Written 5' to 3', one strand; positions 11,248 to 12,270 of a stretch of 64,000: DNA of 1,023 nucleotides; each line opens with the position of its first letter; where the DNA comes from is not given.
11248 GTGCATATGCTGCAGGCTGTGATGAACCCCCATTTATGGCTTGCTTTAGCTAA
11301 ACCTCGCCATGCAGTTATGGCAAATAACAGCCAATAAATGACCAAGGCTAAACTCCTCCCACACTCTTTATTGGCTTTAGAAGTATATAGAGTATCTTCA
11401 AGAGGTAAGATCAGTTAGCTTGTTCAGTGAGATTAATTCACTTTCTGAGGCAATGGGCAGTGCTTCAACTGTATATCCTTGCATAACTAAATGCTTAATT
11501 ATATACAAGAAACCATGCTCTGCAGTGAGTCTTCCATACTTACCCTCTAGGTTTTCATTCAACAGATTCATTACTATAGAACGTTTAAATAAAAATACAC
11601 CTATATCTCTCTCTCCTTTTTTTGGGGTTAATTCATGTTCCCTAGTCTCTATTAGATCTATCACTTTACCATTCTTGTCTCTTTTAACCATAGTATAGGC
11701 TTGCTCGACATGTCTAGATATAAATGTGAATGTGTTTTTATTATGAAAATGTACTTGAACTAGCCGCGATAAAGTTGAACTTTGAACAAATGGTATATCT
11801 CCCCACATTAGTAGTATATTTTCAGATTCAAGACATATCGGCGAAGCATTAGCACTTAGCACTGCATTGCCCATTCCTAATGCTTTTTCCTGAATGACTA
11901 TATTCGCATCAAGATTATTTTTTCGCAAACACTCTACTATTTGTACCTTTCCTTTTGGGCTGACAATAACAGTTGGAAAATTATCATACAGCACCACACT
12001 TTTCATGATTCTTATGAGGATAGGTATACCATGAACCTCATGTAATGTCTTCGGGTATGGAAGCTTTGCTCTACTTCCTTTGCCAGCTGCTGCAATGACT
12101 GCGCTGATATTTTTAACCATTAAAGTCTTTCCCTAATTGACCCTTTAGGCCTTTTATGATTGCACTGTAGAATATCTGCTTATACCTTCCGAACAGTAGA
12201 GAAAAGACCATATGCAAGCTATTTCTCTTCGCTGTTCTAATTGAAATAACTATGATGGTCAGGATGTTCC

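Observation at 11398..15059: CofD/YvcK-like transferase, GlmU-like NTP-transferase, HAD phosphatase and GT2 module inside a glycan island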

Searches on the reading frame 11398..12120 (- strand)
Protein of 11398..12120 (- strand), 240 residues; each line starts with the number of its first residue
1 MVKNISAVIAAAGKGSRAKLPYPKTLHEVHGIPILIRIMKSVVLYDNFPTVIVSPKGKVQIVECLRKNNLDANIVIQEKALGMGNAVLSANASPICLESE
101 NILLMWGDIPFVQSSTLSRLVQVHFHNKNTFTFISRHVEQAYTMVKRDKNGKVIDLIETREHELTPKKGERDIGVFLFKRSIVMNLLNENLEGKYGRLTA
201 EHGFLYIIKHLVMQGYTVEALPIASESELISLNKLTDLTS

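Call 3: search_protein_families(library=pfam, proteins=[window:11398-12120:-], max_evalue=0.01)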
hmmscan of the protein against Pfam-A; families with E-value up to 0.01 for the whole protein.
window:11398-12120:- (240 aa): 3 families
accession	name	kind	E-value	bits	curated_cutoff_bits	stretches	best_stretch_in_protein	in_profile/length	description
PF12804.13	NTP_transf_3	-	1.6e-11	45.1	27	1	7-131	1-118/160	MobA-like NTP transferase domain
PF00483.29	NTP_transferase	-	1.9e-06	28.1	21.2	1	7-192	2-193/245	Nucleotidyl transferase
PF01128.25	IspD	-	5.9e-05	23.4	27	1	6-54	2-50/221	2-C-methyl-D-erythritol 4-phosphate cytidylyltransferase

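Call 4: search_protein_families(library=ncbifam, proteins=[window:11398-12120:-], max_evalue=0.01)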
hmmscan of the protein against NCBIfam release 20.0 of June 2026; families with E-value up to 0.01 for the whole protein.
window:11398-12120:- (240 aa): 28 families (the best 25 are shown)
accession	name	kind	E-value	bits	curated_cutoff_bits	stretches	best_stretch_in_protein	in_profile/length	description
TIGR01173.1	glmU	equivalog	6.3e-25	87.9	366.85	1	6-239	2-230/452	bifunctional UDP-N-acetylglucosamine diphosphorylase/glucosamine-1-phosphate N-acetyltransferase GlmU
NF010934.1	PRK14354.1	equivalog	7e-25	87.4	450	1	7-238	2-229/447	bifunctional UDP-N-acetylglucosamine diphosphorylase/glucosamine-1-phosphate N-acetyltransferase GlmU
NF010932.0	PRK14352.1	equivalog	1.8e-24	86.2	611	1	3-234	5-236/488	bifunctional UDP-N-acetylglucosamine diphosphorylase/glucosamine-1-phosphate N-acetyltransferase GlmU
NF010935.0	PRK14355.1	equivalog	6.2e-24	84.4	718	1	3-237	2-234/459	bifunctional UDP-N-acetylglucosamine diphosphorylase/glucosamine-1-phosphate N-acetyltransferase GlmU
NF010933.0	PRK14353.1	equivalog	6.9e-22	77.7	505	1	3-188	4-189/453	bifunctional UDP-N-acetylglucosamine diphosphorylase/glucosamine-1-phosphate N-acetyltransferase GlmU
NF010936.0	PRK14356.1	equivalog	1.8e-21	76.6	666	1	4-239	5-237/456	bifunctional UDP-N-acetylglucosamine diphosphorylase/glucosamine-1-phosphate N-acetyltransferase GlmU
NF010940.0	PRK14360.1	equivalog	1.4e-20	73.3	602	1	6-189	3-187/452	bifunctional UDP-N-acetylglucosamine diphosphorylase/glucosamine-1-phosphate N-acetyltransferase GlmU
NF010937.0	PRK14357.1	equivalog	4.4e-19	68.7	658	1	7-192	3-187/448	bifunctional UDP-N-acetylglucosamine diphosphorylase/glucosamine-1-phosphate N-acetyltransferase GlmU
NF006986.0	PRK09451.1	equivalog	5.2e-18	65.1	725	1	3-177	4-174/456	bifunctional UDP-N-acetylglucosamine diphosphorylase/glucosamine-1-phosphate N-acetyltransferase GlmU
NF010938.0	PRK14358.1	equivalog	7.1e-18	64.4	500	1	4-195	7-201/481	bifunctional N-acetylglucosamine-1-phosphate uridyltransferase/glucosamine-1-phosphate acetyltransferase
NF010939.0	PRK14359.1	equivalog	2.2e-16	59.5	592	1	4-234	2-222/430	bifunctional UDP-N-acetylglucosamine diphosphorylase/glucosamine-1-phosphate N-acetyltransferase GlmU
TIGR03992.1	Arch_glmU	subfamily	3.5e-12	45.9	292.1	1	6-185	2-175/393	bifunctional sugar-1-phosphate nucleotidylyltransferase/acetyltransferase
NF041313.1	UDPGP_AglF_Halo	equivalog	2.1e-09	37.2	400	1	6-181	2-177/234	UTP--glucose-1-phosphate uridylyltransferase AglF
NF052502.1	man1P_GTase_Rv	exception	1.4e-07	30.8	440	1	6-185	2-181/352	mannose-1-phosphate guanylyltransferase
TIGR03310.1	matur_MocA_YgfJ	equivalog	5.1e-07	29.8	186.45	1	6-135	1-125/188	molybdenum cofactor cytidylyltransferase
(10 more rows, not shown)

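Call 20: search_solved_structures(query=window:11398-12120:-, max_evalue=0.001)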
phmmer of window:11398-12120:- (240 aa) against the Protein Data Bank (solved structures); distinct sequences matched with E-value up to 0.001: 17.
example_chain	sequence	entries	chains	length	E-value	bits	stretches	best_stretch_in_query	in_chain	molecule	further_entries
4aaw_A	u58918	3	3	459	1.4e-16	64.1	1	7-195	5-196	BIFUNCTIONAL PROTEIN GLMU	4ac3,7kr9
1g95_A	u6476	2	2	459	1.8e-16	63.7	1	7-195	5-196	N-ACETYLGLUCOSAMINE-1-PHOSPHATE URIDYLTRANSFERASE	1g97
1hm0_A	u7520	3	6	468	1.9e-16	63.6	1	7-195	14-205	N-ACETYLGLUCOSAMINE 1-PHOSPHATE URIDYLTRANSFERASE | UDP-N-ACETYLGLUCOSAMINE-1-PHOSPHATE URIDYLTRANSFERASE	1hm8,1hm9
2v0h_A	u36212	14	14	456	9.6e-13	51.5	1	3-163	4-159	BIFUNCTIONAL PROTEIN GLMU | GLUCOSAMINE-1-PHOSPHATE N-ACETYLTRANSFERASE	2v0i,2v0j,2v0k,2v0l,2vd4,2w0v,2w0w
1fwy_A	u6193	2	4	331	1e-11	48.2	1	5-178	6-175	UDP-N-ACETYLGLUCOSAMINE PYROPHOSPHORYLASE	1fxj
9mh4_A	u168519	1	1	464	1.2e-11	47.9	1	5-195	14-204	Bifunctional protein GlmU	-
5vmk_A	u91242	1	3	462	1.3e-11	47.8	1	6-195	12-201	Bifunctional protein GlmU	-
1hv9_A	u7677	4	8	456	2.3e-11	47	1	5-178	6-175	UDP-N-ACETYLGLUCOSAMINE PYROPHOSPHORYLASE | Bifunctional protein glmU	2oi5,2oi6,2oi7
4fce_A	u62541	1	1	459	2.6e-11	46.8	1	4-163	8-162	Bifunctional protein GlmU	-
3fww_A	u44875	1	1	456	2.6e-11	46.8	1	4-163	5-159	Bifunctional protein glmU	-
8cu9_A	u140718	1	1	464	2.6e-11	46.8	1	5-178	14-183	Bifunctional UDP-N-acetylglucosamine diphosphorylase/glucosamine-1-phosphate N-acetyltrans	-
9dqf_A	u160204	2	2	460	4.1e-11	46.2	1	7-195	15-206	Bifunctional protein GlmU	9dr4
2qkx_A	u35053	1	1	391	1.2e-07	34.8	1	7-188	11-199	Bifunctional protein glmU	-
3d8v_A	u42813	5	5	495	2.2e-07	34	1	7-188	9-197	Bifunctional protein glmU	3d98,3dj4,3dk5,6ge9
3spt_A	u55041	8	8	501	2.2e-07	34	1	7-188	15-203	Bifunctional protein glmU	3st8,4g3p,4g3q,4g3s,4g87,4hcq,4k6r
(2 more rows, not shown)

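Call 43: search_solved_structures(query=window:11398-12120:-, max_evalue=1e-10, show_alignments=5)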
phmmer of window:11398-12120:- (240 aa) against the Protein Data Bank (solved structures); distinct sequences matched with E-value up to 1e-10: 12.
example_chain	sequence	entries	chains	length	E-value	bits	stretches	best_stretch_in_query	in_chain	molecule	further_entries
4aaw_A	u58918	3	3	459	1.4e-16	64.1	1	7-195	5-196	BIFUNCTIONAL PROTEIN GLMU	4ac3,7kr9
1g95_A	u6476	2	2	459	1.8e-16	63.7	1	7-195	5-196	N-ACETYLGLUCOSAMINE-1-PHOSPHATE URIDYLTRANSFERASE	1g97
1hm0_A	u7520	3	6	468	1.9e-16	63.6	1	7-195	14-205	N-ACETYLGLUCOSAMINE 1-PHOSPHATE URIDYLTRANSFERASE | UDP-N-ACETYLGLUCOSAMINE-1-PHOSPHATE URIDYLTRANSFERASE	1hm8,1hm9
2v0h_A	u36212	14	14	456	9.6e-13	51.5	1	3-163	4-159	BIFUNCTIONAL PROTEIN GLMU | GLUCOSAMINE-1-PHOSPHATE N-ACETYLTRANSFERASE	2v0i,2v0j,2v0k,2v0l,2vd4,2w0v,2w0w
1fwy_A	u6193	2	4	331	1e-11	48.2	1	5-178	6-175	UDP-N-ACETYLGLUCOSAMINE PYROPHOSPHORYLASE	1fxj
9mh4_A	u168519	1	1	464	1.2e-11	47.9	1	5-195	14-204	Bifunctional protein GlmU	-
5vmk_A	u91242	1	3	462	1.3e-11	47.8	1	6-195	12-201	Bifunctional protein GlmU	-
1hv9_A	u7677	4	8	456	2.3e-11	47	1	5-178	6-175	UDP-N-ACETYLGLUCOSAMINE PYROPHOSPHORYLASE | Bifunctional protein glmU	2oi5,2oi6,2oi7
4fce_A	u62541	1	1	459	2.6e-11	46.8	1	4-163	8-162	Bifunctional protein GlmU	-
3fww_A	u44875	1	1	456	2.6e-11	46.8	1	4-163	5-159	Bifunctional protein glmU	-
8cu9_A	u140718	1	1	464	2.6e-11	46.8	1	5-178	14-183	Bifunctional UDP-N-acetylglucosamine diphosphorylase/glucosamine-1-phosphate N-acetyltrans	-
9dqf_A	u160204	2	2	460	4.1e-11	46.2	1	7-195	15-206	Bifunctional protein GlmU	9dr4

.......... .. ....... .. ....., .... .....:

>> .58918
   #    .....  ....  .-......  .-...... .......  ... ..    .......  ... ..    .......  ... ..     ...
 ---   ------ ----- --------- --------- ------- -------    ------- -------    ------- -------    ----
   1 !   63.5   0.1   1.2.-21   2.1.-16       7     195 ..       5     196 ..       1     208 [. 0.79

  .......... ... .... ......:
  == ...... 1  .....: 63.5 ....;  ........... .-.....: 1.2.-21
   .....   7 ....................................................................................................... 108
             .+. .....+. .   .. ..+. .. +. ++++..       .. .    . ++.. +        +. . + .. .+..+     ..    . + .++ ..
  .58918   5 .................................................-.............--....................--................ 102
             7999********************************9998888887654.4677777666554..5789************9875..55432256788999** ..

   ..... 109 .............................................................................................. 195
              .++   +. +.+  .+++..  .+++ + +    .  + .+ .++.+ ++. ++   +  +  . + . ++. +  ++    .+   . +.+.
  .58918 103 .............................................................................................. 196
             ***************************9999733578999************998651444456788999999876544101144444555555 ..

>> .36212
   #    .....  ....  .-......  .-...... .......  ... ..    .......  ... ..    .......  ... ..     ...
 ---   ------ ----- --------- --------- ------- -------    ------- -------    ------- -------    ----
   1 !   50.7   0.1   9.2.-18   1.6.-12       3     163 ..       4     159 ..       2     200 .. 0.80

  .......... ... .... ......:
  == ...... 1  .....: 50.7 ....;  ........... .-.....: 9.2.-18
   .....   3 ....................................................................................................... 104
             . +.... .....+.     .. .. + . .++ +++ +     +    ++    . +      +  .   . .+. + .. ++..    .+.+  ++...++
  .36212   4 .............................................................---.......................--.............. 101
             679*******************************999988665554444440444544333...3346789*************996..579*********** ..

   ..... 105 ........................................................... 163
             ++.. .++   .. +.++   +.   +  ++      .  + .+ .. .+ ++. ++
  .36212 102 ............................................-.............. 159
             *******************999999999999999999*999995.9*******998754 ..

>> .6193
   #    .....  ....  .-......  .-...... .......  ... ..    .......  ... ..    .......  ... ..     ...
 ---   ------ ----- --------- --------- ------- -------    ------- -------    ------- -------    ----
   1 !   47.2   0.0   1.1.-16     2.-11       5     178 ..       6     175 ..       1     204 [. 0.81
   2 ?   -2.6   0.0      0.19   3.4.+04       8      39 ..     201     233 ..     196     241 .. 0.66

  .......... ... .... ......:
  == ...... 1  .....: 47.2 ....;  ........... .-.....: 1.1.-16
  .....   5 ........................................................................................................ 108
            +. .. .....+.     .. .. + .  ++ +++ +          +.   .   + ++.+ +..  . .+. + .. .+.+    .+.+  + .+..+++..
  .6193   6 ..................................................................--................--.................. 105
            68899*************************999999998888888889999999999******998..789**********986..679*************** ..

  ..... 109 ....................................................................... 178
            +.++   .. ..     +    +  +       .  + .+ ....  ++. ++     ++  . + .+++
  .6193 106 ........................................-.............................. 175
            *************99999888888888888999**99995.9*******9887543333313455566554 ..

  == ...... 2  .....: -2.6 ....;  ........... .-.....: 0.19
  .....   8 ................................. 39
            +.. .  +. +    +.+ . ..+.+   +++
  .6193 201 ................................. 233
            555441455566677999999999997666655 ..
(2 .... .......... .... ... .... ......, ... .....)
